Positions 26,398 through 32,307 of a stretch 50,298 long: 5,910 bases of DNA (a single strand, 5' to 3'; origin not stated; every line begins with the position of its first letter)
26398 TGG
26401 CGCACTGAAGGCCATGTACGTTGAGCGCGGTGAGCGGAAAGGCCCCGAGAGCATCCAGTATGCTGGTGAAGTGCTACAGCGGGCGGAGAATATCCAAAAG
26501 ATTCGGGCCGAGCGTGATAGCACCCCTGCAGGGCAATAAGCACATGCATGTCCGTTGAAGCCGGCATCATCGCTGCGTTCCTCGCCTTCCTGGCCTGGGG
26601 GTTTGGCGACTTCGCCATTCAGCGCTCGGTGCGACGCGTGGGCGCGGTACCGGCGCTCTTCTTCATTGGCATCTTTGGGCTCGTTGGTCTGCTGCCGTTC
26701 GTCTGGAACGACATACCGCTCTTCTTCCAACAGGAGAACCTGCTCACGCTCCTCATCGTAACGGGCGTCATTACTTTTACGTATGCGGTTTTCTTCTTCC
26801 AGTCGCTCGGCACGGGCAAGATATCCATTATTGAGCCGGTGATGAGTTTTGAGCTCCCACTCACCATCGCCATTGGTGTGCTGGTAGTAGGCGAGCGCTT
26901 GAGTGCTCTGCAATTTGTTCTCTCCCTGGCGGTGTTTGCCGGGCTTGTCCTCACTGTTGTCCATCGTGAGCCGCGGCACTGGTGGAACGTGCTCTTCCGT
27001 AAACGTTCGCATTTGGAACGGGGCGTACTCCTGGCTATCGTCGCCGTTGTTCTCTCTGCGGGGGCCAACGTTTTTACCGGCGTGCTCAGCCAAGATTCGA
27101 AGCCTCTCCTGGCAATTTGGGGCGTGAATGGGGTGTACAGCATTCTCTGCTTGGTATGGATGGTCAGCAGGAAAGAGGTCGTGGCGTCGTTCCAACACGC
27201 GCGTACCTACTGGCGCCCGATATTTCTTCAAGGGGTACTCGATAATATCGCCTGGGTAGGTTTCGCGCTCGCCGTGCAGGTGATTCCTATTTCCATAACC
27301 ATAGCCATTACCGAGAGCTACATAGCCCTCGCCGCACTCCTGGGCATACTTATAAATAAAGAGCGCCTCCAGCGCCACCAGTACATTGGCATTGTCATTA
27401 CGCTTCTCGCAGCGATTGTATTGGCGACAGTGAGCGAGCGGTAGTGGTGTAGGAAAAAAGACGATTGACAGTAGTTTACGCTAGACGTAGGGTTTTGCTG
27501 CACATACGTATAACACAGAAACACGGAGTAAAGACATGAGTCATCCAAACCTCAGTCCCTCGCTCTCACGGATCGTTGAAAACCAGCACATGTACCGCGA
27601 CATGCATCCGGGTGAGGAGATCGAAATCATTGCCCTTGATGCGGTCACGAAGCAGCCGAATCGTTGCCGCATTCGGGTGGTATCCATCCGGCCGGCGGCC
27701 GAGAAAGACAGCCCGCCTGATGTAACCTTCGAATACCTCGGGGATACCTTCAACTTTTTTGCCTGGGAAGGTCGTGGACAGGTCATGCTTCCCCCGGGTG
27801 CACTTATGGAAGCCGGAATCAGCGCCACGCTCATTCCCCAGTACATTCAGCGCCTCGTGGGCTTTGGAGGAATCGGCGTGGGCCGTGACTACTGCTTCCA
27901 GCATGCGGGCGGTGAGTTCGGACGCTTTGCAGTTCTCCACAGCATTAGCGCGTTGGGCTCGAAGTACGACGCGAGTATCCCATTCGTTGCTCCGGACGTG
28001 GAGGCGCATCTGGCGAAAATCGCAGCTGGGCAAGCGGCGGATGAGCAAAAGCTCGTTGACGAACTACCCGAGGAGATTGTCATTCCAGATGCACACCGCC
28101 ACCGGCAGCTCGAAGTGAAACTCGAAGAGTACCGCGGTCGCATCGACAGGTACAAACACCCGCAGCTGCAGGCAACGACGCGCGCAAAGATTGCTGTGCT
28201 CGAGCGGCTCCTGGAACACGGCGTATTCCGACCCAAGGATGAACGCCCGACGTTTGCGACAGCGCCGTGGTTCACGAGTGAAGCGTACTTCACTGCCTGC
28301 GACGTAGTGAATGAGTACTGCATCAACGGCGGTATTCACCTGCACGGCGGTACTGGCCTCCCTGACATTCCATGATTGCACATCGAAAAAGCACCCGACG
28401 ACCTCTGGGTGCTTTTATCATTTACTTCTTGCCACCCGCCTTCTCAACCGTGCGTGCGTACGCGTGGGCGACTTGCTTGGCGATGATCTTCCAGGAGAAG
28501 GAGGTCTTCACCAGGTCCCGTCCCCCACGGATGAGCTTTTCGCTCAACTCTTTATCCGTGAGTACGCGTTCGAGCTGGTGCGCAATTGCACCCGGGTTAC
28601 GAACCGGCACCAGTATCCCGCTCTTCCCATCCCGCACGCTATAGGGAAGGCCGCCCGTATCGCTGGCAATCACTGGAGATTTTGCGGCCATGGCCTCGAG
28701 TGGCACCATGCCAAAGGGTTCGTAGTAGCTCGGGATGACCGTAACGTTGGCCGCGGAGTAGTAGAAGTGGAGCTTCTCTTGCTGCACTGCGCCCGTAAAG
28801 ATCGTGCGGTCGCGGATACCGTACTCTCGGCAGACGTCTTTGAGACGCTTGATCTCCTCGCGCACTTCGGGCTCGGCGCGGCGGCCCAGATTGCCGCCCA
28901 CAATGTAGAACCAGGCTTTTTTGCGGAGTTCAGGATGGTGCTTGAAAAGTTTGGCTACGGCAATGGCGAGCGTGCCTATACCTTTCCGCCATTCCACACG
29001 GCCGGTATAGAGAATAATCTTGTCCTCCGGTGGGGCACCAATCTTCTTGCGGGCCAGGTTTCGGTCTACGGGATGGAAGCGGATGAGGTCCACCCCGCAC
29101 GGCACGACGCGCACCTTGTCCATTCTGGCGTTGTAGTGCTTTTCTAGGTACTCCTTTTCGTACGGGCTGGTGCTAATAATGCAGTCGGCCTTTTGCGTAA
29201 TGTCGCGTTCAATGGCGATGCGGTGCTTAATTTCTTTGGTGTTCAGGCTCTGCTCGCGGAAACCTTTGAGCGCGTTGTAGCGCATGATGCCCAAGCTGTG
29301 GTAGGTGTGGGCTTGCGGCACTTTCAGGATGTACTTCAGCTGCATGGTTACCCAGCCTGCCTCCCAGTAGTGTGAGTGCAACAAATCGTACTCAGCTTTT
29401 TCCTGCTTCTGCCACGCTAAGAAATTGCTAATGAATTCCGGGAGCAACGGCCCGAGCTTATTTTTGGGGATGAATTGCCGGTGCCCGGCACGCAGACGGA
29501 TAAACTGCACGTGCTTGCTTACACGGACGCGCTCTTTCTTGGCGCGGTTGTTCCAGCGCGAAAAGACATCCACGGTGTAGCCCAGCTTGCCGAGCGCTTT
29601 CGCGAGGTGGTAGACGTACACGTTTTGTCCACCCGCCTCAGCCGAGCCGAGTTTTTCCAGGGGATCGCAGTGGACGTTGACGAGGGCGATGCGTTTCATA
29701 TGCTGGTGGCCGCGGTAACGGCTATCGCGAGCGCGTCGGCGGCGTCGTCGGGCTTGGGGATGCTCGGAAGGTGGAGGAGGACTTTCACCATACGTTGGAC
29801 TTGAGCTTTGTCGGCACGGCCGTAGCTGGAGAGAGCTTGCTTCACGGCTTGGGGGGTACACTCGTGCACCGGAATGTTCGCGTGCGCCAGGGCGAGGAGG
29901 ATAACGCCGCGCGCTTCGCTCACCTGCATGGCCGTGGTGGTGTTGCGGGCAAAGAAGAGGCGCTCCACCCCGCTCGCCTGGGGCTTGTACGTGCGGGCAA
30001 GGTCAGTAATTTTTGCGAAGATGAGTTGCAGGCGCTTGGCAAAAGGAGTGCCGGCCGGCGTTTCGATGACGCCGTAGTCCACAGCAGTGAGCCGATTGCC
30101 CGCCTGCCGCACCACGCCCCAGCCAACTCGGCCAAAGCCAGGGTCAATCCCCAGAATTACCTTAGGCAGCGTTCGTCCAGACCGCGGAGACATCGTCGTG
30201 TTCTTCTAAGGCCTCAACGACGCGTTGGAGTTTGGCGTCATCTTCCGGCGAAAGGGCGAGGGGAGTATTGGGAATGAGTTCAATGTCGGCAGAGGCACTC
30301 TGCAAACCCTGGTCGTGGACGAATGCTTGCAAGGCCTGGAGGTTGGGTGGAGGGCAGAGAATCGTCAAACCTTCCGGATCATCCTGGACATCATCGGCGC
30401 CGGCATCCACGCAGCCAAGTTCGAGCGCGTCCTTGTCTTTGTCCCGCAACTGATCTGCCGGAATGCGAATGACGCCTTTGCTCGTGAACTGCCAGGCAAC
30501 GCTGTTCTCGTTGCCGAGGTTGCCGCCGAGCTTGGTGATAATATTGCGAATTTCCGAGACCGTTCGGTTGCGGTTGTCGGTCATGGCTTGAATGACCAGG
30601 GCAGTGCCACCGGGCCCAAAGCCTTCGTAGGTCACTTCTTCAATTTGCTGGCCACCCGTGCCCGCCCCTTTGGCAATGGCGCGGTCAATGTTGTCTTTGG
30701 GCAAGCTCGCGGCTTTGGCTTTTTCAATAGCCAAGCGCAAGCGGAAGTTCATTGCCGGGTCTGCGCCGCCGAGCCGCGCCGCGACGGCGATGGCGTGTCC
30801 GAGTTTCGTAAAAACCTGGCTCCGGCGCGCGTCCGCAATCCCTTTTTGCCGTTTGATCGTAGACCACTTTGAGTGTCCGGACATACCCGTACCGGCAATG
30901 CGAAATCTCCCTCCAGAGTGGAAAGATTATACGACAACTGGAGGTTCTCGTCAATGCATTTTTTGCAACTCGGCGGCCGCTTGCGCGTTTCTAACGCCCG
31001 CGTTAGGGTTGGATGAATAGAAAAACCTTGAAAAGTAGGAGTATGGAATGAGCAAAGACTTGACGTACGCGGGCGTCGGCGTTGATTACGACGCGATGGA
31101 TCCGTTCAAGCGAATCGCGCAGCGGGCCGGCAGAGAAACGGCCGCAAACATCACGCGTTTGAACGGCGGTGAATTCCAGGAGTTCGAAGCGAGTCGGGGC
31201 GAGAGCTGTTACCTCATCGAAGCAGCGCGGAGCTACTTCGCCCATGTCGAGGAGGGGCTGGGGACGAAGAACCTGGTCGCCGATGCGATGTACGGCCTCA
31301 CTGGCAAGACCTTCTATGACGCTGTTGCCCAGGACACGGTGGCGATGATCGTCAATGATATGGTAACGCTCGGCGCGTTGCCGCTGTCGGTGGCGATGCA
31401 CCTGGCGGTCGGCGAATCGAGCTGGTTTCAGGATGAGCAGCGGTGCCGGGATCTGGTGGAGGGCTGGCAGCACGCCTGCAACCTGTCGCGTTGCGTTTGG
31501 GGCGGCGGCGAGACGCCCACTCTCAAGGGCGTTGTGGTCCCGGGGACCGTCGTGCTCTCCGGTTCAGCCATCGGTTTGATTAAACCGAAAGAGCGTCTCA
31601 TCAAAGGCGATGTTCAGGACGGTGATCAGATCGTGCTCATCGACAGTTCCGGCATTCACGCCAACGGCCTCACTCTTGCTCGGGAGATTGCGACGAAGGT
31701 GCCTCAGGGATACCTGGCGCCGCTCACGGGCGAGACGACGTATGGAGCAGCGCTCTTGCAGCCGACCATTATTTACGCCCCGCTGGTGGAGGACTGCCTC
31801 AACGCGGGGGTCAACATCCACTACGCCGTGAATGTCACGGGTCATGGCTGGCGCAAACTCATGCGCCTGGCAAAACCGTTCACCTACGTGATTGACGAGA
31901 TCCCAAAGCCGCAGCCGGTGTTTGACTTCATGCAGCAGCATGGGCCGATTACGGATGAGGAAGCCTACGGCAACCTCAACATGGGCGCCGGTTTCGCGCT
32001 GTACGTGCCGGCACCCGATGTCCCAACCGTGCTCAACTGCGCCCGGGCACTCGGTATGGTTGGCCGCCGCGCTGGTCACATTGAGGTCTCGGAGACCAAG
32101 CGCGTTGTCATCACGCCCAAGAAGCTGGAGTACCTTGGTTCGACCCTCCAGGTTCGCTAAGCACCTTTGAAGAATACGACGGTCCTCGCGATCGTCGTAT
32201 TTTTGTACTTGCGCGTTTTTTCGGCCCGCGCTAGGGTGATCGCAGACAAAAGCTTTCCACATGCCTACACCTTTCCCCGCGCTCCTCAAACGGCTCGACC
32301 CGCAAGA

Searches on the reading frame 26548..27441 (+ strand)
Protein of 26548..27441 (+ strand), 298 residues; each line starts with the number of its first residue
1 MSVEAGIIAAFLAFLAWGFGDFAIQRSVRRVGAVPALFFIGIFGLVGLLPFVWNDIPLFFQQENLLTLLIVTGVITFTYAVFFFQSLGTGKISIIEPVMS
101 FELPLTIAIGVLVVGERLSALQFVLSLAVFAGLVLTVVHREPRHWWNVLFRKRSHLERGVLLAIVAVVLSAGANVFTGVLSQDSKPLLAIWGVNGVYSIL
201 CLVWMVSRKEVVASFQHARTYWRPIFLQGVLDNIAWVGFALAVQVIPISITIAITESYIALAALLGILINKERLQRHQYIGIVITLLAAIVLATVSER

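Call 12: search_protein_families(library=pfam, proteins=[window:26548-27441:+], max_evalue=0.001)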
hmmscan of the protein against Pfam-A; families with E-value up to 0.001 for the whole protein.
window:26548-27441:+ (298 aa): 1 family
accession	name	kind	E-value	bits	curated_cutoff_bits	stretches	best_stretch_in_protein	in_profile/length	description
PF00892.27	EamA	-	4.9e-23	82.3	28.2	2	6-137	3-134/135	EamA-like transporter family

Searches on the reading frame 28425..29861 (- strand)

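Call 76: search_protein_families(library=ncbifam, proteins=[window:28425-29861:-], max_evalue=0.00001)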
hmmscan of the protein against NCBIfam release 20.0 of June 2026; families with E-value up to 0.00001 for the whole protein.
window:28425-29861:- (479 aa): 36 families (the best 25 are shown)
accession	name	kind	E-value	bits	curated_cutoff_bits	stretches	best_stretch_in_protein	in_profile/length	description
TIGR03449.1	mycothiol_MshA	equivalog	1.5e-87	294.1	462.5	1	57-472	1-404/406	D-inositol-3-phosphate glycosyltransferase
TIGR02472.1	sucr_P_syn_N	equivalog_domain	4.2e-44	151.1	576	1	69-459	18-429/439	sucrose-phosphate synthase, putative, glycosyltransferase domain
TIGR02149.1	glgA_Coryne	subfamily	2.5e-43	148.7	302.4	1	77-470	16-389/391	glycogen synthase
NF012028.0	PRK15484.1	subfamily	5.3e-33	114.6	618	1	200-464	114-371/380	lipopolysaccharide N-acetylglucosaminyltransferase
TIGR04157.1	glyco_rSAM_CFB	subfamily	3.6e-31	108.6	400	1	203-464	148-402/406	TIGR04157 family glycosyltransferase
NF041876.1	EPS_EpsE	equivalog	6.2e-29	101.4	400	1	227-463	165-388/389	exopolysaccharide biosynthesis GT4 family glycosyltransferase EpsE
NF038295.1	EPS_HpsP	equivalog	1.2e-28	100.3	550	1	143-470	78-386/388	hormogonium polysaccharide biosynthesis glycosyltransferase HpsP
TIGR03088.1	stp2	hypoth_equivalog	9.3e-26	90.7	409.05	1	227-470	139-372/374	TIGR03088 family PEP-CTERM/XrtA system glycosyltransferase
TIGR04047.1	MSMEG_0565_glyc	hypoth_equivalog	3e-25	89.1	259.85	1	78-469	13-372/373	MSMEG_0565 family glycosyltransferase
TIGR03999.1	thiol_BshA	equivalog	4.8e-23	81.7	273.7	1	223-471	143-373/375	N-acetyl-alpha-D-glucosaminyl L-malate synthase BshA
NF047684.1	TeichurnBiosyTuaC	equivalog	1.7e-22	79.9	550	1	223-472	163-390/391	teichuronic acid biosynthesis protein TuaC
TIGR04063.1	stp3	hypoth_equivalog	2.5e-22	79.3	442.05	1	217-471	150-395/397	TIGR04063 family PEP-CTERM/XrtA system glycosyltransferase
NF038298.1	EPS_HpsO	equivalog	2.2e-20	72.8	575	1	223-469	145-385/388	hormogonium polysaccharide biosynthesis glycosyltransferase HpsO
NF053787.1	GlcN_PG_synth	equivalog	3.9e-20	72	480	2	353-471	244-359/361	N-acetylglucosaminyl phosphatidylglycerol synthase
TIGR02095.1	glgA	subfamily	3.1e-17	62.4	328.45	1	274-470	286-476/477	glycogen/starch synthase, ADP-glucose type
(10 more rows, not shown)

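Call 93: search_protein_families(library=pfam, proteins=[window:28425-29861:-], max_evalue=0.001)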
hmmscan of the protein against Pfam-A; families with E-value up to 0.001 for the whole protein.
window:28425-29861:- (479 aa): 9 families
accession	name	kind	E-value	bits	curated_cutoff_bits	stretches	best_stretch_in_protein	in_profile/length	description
PF00534.26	Glycos_transf_1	-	4.1e-41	140.8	26.4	1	267-448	2-170/172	Glycosyl transferases group 1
PF13439.12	Glyco_transf_4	-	3.1e-32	112.4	28.5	1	77-259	2-168/170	Glycosyltransferase Family 4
PF13692.12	Glyco_trans_1_4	-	3.9e-31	108.7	27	1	281-436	2-142/142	Glycosyl transferases group 1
PF13579.12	Glyco_trans_4_4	-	6.3e-25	88.8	29.7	1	77-256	1-158/158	Glycosyl transferase 4-like domain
PF20706.3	GT4-conflict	-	7.7e-15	55.2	26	1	159-462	83-383/385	Family 4 Glycosyltransferase in conflict systems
PF08323.17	Glyco_transf_5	-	3.8e-05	24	22.7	0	152-248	123-234/239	Starch synthase catalytic domain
PF13477.12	Glyco_trans_4_2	-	4e-05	24.2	23.4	1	79-232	9-139/139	Glycosyl transferase 4-like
PF00982.27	Glyco_transf_20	-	0.00021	20.6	32.5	1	240-396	229-397/473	Glycosyltransferase family 20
PF13524.12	Glyco_trans_1_2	-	0.00087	19.7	25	1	353-464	29-142/144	Glycosyl transferase-like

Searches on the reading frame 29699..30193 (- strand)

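Call 93: search_protein_families(library=pfam, proteins=[window:29699-30193:-], max_evalue=0.001)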
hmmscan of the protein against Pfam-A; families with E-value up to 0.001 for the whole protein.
window:29699-30193:- (165 aa): 1 family
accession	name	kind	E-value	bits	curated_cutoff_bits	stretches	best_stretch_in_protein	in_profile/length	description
PF02075.23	RuvC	-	7.5e-50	169.1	22.2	1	13-160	1-147/148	Crossover junction endodeoxyribonuclease RuvC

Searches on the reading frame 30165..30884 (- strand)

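Call 93: search_protein_families(library=pfam, proteins=[window:30165-30884:-], max_evalue=0.001)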
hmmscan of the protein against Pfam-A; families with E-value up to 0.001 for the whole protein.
window:30165-30884:- (240 aa): 2 families
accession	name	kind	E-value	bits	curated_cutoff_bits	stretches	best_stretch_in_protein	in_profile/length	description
PF01709.26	Transcrip_reg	-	2.7e-49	167.4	27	1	82-239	2-160/160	TACO1/YebC second and third domain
PF20772.2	TACO1_YebC_N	-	2.1e-31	108.6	36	1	5-75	1-72/73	TACO1/YebC protein N-terminal domain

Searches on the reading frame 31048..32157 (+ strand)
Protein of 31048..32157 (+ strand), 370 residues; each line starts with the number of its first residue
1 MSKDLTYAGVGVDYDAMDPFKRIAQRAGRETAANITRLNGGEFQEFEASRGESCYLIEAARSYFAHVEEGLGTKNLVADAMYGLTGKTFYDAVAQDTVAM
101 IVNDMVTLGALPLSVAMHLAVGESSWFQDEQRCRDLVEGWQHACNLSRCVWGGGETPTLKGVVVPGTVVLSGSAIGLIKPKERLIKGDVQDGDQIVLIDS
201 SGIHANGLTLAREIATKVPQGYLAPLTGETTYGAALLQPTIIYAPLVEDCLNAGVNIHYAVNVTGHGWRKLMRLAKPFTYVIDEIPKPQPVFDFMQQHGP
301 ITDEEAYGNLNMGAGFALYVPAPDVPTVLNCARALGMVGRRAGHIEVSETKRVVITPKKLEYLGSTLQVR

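Call 6: search_protein_families(library=pfam, proteins=[window:31048-32157:+], max_evalue=0.1)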
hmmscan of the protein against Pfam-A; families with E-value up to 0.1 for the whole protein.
window:31048-32157:+ (370 aa): 2 families
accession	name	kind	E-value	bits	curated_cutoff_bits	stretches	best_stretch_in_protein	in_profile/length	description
PF00586.29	AIRS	-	2.3e-10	41.3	24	1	90-177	32-111/112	AIR synthase related protein, N-terminal domain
PF02769.27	AIRS_C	-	8.6e-09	36.2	23.1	1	190-352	1-152/156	AIR synthase related protein, C-terminal domain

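Call 76: search_protein_families(library=ncbifam, proteins=[window:31048-32157:+], max_evalue=0.00001)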
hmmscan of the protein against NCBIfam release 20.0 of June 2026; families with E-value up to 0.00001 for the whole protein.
window:31048-32157:+ (370 aa): 2 families
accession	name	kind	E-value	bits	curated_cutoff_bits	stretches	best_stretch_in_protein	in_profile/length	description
TIGR00878.1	purM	equivalog_domain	1e-48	166.2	236.35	1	6-345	2-329/332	phosphoribosylformylglycinamidine cyclo-ligase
TIGR01379.1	thiL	equivalog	1.4e-07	30.8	184.15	1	91-213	58-171/320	thiamine-phosphate kinase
